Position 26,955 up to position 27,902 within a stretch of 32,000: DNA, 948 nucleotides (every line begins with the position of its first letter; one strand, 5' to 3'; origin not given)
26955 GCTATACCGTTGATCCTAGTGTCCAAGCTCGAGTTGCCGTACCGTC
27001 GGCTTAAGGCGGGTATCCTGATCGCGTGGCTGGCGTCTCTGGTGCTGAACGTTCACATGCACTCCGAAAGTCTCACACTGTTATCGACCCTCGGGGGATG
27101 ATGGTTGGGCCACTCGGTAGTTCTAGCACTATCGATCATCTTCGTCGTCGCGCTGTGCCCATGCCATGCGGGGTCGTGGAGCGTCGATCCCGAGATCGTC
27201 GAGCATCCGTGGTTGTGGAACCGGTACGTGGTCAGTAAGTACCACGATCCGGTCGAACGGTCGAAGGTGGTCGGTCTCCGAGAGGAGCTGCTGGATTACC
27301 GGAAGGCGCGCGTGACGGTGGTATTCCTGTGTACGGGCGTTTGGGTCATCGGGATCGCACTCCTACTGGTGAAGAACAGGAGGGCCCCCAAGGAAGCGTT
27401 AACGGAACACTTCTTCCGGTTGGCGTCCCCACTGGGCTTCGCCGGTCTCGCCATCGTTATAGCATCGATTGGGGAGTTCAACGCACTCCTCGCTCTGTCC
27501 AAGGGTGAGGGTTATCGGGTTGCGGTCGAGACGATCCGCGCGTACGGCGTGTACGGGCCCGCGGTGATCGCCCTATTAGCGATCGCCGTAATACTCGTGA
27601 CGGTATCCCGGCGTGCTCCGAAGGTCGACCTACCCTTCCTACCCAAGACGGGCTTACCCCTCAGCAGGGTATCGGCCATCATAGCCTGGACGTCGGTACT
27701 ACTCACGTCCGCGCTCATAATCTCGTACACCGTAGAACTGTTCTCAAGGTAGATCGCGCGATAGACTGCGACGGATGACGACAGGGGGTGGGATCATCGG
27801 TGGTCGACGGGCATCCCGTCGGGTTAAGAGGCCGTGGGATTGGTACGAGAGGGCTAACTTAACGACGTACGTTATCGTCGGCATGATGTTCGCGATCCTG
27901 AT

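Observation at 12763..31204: Three-copy 'LGYCE' membrane-protein family flanking the giant genes in mirrored gene order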

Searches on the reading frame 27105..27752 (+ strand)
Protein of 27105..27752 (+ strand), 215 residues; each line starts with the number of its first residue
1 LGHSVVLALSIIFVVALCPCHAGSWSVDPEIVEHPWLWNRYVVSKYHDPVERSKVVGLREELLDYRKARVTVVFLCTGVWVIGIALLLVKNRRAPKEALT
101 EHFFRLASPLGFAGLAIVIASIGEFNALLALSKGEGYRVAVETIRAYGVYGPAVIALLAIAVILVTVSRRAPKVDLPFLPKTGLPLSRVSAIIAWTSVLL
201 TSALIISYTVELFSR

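Call 5: search_protein_families(library=pfam, proteins=[window:27105-27752:+], max_evalue=1)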
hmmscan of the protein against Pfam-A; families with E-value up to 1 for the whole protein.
window:27105-27752:+ (215 aa): 1 family
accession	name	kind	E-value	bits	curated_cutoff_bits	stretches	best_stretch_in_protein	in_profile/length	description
PF07850.20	Renin_r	-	0.91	10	27.8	0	5-30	38-63/79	Renin receptor-like transmembrane spanning segment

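Call 50: search_protein_families(library=ncbifam, proteins=[window:27105-27752:+], max_evalue=0.1)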
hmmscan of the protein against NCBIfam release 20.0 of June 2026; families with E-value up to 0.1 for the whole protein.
window:27105-27752:+ (215 aa): 0 families

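Call 79: search_protein_families(library=padloc, proteins=[window:27105-27752:+], max_evalue=0.1)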
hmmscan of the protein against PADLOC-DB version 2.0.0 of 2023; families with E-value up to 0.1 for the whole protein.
window:27105-27752:+ (215 aa): 0 families

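Call 80: search_protein_families(library=phrogs, proteins=[window:27105-27752:+], max_evalue=0.1)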
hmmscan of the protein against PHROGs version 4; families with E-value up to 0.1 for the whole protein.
window:27105-27752:+ (215 aa): 1 family
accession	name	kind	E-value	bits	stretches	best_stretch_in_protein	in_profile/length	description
phrog_14026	-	unknown function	0.014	16.1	0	155-176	6-29/55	-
